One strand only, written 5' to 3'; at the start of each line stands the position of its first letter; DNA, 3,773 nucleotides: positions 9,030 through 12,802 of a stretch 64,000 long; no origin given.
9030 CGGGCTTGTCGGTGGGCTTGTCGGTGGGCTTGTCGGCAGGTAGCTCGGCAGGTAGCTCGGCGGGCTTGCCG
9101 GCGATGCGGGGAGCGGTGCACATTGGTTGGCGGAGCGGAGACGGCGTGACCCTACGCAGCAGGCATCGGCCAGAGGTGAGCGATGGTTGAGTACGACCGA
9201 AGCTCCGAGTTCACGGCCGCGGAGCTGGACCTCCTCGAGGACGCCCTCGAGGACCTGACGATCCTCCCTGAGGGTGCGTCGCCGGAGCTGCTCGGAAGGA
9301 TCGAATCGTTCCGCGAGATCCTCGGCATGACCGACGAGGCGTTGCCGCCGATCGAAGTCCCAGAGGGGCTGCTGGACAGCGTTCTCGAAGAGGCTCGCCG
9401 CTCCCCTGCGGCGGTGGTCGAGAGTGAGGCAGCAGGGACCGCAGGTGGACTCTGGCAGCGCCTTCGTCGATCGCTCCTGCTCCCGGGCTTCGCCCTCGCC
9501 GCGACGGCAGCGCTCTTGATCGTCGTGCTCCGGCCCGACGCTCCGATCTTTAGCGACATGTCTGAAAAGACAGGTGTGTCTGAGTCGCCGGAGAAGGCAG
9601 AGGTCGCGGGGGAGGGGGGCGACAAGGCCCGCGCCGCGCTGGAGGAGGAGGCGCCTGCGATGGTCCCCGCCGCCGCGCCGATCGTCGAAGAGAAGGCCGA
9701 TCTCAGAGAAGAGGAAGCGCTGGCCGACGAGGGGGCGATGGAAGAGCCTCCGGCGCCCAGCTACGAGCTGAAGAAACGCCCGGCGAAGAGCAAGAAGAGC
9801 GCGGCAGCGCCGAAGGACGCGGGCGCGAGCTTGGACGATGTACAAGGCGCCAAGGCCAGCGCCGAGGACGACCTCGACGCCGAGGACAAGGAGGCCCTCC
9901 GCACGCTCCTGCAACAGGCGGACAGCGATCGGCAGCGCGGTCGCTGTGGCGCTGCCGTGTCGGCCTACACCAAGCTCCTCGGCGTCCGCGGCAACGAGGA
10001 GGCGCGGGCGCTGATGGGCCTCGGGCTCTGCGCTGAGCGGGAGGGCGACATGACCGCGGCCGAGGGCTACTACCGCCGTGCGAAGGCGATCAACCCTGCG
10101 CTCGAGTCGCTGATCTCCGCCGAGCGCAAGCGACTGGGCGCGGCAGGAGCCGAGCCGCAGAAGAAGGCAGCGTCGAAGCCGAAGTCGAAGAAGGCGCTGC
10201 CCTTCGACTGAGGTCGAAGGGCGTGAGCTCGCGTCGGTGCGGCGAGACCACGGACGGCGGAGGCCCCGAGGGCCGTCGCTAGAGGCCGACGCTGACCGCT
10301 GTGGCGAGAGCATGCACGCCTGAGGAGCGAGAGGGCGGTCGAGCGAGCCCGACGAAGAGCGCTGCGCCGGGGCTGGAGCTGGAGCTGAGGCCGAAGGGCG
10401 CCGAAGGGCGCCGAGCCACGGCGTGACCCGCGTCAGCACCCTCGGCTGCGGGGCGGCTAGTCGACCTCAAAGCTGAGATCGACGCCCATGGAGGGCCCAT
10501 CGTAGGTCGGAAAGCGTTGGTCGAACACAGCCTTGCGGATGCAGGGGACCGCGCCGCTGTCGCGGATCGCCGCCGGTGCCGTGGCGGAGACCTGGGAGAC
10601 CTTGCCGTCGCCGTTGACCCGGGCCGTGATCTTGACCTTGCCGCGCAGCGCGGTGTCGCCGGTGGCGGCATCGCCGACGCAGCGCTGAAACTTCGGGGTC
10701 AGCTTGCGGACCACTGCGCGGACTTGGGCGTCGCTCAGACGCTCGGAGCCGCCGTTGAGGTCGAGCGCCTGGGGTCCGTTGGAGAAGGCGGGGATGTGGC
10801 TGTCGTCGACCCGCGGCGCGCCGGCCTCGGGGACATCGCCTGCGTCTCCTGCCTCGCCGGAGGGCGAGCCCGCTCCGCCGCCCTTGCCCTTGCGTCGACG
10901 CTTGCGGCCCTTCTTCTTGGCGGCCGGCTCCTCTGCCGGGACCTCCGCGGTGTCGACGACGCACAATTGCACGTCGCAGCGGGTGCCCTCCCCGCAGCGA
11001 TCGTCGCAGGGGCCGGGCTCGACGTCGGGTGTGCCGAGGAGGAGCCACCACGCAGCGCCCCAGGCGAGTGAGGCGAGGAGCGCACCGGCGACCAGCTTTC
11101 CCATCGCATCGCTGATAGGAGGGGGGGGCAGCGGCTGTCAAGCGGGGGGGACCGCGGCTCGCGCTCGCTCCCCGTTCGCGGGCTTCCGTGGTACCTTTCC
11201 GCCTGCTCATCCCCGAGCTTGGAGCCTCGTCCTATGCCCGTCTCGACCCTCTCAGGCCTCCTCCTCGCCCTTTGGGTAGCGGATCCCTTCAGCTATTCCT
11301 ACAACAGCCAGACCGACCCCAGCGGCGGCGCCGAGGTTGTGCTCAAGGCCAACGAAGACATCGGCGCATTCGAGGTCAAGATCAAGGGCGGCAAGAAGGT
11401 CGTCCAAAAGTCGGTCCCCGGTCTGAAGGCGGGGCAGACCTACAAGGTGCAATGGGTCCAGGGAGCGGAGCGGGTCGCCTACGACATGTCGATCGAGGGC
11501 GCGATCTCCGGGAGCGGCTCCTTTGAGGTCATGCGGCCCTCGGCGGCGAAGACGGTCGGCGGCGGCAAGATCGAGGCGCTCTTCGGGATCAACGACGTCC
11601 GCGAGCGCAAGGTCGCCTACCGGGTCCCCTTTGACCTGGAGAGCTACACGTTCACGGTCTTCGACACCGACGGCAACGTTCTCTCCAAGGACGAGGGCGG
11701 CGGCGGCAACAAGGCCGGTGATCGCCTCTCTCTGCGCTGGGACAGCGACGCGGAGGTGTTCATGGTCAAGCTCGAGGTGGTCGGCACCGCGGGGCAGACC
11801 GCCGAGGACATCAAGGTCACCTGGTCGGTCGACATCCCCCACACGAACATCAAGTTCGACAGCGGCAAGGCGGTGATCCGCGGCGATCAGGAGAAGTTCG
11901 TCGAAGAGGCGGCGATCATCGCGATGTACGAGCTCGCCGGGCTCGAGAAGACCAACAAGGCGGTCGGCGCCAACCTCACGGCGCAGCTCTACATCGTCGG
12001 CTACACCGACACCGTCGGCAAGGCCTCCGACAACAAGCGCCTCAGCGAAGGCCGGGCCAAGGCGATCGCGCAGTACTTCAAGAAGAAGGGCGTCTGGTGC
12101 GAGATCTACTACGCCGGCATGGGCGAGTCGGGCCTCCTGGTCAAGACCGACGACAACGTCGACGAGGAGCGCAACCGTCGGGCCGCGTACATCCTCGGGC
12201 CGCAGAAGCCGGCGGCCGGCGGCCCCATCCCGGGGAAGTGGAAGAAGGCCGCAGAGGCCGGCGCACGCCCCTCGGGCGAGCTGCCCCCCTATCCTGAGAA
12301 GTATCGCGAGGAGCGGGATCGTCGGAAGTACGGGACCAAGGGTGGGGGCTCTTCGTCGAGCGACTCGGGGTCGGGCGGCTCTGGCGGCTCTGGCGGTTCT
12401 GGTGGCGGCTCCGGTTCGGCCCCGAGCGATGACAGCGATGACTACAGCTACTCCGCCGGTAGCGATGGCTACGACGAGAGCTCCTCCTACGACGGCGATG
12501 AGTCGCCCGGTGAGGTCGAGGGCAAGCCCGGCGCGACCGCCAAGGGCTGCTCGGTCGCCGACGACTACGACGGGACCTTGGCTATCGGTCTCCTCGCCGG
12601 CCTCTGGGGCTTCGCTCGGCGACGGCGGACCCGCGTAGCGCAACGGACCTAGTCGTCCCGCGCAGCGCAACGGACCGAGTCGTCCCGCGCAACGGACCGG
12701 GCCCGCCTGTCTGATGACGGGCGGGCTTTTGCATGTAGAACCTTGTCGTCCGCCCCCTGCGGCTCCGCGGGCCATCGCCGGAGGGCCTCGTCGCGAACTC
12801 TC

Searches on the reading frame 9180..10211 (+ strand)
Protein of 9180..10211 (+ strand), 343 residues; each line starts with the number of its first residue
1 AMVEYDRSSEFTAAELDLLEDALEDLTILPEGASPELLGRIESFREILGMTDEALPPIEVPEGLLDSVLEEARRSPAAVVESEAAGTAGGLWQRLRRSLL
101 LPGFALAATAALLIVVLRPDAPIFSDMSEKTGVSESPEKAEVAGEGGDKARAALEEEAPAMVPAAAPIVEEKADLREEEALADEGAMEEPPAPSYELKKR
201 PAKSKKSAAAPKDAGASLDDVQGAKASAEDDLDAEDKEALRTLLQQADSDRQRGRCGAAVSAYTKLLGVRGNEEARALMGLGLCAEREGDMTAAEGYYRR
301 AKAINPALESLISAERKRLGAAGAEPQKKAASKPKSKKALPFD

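Call 16: search_protein_families(library=pfam, proteins=[window:9180-10211:+], max_evalue=0.0001)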
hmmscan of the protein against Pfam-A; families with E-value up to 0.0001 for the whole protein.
window:9180-10211:+ (343 aa): 1 family
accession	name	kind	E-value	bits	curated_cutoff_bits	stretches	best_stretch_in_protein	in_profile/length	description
PF13432.12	TPR_16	-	1.8e-10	41.5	32.7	1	244-306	1-62/65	Tetratricopeptide repeat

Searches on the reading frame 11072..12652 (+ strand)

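Call 16: search_protein_families(library=pfam, proteins=[window:11072-12652:+], max_evalue=0.0001)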
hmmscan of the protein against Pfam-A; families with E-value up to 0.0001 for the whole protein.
window:11072-12652:+ (526 aa): 1 family
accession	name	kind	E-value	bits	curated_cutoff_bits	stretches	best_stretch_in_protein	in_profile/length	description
PF00691.25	OmpA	-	3.8e-10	40.4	27.2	1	300-369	28-98/98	OmpA family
